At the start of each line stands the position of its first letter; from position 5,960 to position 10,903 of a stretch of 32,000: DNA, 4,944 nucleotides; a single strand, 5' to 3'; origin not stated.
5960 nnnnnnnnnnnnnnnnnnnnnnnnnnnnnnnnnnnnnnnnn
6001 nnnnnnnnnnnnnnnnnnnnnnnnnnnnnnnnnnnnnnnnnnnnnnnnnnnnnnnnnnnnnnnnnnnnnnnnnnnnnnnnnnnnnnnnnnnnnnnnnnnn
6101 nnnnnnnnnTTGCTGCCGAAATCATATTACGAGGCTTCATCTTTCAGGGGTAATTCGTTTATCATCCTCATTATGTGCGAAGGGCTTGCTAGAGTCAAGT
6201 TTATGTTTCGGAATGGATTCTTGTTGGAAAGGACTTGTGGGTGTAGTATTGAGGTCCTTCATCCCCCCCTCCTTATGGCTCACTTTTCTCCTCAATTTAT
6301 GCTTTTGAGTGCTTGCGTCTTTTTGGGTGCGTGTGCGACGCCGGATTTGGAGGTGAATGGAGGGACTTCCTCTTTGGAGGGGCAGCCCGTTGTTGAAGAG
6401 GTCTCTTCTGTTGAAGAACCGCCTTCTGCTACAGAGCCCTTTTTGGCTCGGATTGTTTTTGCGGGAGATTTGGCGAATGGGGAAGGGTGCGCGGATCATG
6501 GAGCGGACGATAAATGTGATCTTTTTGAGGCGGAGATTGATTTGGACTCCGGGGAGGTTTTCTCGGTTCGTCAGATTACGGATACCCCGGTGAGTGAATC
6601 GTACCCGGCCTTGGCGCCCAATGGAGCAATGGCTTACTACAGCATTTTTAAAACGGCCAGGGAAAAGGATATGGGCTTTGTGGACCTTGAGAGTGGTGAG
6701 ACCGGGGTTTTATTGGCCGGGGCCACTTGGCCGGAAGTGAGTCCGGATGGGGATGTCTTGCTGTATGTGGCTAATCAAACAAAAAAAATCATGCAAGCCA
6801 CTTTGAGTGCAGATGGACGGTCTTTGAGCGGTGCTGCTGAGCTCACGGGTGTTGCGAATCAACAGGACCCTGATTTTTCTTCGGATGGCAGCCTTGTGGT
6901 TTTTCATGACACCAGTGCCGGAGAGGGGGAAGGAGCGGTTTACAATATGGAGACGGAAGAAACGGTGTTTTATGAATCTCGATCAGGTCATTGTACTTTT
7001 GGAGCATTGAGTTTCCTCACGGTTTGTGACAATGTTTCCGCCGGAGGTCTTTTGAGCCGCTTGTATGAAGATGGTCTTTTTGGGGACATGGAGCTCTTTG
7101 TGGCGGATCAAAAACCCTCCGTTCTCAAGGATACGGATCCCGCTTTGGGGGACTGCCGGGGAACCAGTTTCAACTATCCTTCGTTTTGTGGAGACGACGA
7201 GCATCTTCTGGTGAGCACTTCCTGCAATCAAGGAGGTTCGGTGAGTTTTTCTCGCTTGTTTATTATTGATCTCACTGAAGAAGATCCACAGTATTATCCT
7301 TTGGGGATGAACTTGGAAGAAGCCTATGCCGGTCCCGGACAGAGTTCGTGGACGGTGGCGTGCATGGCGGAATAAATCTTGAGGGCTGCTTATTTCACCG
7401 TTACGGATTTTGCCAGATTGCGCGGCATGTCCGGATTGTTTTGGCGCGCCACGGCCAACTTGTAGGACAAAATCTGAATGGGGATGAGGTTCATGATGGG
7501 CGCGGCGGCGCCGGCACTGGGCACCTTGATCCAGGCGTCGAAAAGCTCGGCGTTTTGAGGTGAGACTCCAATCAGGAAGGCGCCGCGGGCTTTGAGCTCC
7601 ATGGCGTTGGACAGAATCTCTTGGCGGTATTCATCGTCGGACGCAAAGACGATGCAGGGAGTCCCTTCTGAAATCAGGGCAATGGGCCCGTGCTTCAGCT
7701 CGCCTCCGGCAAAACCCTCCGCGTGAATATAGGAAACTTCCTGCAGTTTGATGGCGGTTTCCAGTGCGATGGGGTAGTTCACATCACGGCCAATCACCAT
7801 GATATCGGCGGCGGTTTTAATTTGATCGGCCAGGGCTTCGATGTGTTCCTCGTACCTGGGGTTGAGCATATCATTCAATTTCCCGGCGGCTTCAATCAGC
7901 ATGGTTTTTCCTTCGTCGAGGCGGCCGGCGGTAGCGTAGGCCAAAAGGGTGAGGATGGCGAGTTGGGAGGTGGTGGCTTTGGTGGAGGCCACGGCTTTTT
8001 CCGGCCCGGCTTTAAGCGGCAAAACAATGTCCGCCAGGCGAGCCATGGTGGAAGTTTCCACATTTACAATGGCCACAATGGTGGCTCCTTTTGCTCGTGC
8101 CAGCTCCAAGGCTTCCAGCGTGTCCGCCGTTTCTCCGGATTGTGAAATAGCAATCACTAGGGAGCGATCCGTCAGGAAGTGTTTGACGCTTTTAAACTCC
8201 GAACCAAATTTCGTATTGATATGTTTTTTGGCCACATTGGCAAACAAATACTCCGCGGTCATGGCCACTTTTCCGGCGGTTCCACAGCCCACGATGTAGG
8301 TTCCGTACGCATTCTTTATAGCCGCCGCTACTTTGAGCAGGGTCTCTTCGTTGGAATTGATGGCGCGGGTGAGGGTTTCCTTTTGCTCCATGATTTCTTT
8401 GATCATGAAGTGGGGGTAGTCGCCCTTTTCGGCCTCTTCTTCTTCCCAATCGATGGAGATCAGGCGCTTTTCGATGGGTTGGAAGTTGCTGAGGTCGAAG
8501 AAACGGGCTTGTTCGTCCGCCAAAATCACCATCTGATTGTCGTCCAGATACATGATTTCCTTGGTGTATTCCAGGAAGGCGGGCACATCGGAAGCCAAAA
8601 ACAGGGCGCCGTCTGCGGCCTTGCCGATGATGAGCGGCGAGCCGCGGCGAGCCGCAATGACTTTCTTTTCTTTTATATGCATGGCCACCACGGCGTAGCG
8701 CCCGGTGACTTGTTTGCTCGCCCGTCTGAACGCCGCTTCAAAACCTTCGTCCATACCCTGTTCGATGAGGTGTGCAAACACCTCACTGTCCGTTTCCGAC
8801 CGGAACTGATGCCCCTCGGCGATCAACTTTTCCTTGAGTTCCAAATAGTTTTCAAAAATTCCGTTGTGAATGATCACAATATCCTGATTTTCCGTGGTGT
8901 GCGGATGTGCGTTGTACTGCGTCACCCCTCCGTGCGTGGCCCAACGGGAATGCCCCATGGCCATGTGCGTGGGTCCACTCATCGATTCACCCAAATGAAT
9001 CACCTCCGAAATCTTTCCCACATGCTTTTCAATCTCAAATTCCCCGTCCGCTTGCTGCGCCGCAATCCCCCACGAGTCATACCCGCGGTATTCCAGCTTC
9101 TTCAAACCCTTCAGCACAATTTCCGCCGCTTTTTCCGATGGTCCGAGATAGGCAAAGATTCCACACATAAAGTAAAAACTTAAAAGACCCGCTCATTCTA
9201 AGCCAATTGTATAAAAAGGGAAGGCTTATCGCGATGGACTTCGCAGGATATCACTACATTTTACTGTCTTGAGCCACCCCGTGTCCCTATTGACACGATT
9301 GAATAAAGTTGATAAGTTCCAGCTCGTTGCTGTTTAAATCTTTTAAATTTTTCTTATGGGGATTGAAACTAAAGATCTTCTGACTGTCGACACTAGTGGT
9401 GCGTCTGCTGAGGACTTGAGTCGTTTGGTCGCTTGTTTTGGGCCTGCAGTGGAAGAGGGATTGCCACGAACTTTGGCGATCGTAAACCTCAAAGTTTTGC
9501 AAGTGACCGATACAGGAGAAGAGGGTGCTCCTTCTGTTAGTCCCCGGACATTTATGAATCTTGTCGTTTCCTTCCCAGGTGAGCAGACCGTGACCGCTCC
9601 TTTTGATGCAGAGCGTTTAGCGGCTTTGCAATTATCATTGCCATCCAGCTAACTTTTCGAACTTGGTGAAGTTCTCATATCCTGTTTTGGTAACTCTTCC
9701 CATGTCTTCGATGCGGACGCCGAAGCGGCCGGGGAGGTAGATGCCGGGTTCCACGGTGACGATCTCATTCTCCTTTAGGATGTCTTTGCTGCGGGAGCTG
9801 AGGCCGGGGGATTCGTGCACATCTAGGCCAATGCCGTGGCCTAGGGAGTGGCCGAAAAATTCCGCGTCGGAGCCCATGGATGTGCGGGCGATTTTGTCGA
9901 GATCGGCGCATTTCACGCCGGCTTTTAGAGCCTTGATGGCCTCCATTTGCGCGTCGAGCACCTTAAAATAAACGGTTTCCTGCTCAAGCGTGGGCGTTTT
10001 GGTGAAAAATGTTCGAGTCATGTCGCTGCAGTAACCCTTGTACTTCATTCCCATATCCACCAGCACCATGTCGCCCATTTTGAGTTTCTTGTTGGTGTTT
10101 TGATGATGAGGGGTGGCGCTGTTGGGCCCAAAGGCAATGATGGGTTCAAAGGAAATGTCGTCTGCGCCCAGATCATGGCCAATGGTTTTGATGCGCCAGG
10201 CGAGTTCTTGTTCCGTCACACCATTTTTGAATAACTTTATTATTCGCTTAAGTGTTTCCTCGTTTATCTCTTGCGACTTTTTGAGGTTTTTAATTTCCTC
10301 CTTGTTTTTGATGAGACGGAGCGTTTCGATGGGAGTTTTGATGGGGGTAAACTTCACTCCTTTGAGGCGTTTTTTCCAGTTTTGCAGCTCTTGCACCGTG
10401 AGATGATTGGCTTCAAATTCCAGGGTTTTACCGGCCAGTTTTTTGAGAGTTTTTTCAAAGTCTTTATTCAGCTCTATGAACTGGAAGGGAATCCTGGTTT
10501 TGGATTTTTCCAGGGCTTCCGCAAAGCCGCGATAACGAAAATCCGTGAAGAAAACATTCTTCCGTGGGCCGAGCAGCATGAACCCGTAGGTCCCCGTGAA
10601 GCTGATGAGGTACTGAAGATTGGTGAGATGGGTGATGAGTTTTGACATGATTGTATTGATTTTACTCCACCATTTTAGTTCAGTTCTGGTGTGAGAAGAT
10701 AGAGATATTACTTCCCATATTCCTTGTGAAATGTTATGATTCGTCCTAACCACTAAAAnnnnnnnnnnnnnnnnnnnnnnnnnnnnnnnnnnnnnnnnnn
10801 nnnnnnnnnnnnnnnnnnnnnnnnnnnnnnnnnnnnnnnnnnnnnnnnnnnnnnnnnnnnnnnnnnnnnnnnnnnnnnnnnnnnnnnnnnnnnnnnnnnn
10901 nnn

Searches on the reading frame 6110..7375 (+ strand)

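Call 13: search_protein_families(library=pfam, proteins=[window:6110-7375:+], max_evalue=0.001)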
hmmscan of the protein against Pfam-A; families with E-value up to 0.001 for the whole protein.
window:6110-7375:+ (421 aa): 1 family
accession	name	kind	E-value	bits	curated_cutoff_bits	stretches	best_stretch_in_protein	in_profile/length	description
PF07676.18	PD40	-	4.3e-06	27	20.9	0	153-178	1-26/38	WD40-like Beta Propeller Repeat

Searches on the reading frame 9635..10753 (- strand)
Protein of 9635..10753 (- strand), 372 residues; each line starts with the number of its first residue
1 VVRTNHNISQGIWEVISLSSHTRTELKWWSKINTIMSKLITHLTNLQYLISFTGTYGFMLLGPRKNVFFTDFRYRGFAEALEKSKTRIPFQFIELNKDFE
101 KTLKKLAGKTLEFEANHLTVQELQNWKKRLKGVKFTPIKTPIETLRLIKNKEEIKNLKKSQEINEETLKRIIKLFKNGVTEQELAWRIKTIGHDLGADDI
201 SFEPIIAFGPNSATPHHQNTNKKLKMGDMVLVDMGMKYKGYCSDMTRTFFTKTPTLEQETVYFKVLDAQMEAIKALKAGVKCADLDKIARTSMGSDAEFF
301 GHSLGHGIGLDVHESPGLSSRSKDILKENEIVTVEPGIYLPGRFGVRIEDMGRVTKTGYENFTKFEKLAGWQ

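Call 13: search_protein_families(library=pfam, proteins=[window:9635-10753:-], max_evalue=0.001)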
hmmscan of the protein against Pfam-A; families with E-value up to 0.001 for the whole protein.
window:9635-10753:- (372 aa): 2 families
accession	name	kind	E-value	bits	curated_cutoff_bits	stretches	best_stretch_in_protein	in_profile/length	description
PF00557.29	Peptidase_M24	-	1.5e-64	218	23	1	156-356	2-208/208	Metallopeptidase family M24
PF01321.24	Creatinase_N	-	8e-14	52.7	22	1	39-148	18-128/128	Creatinase/Prolidase N-terminal domain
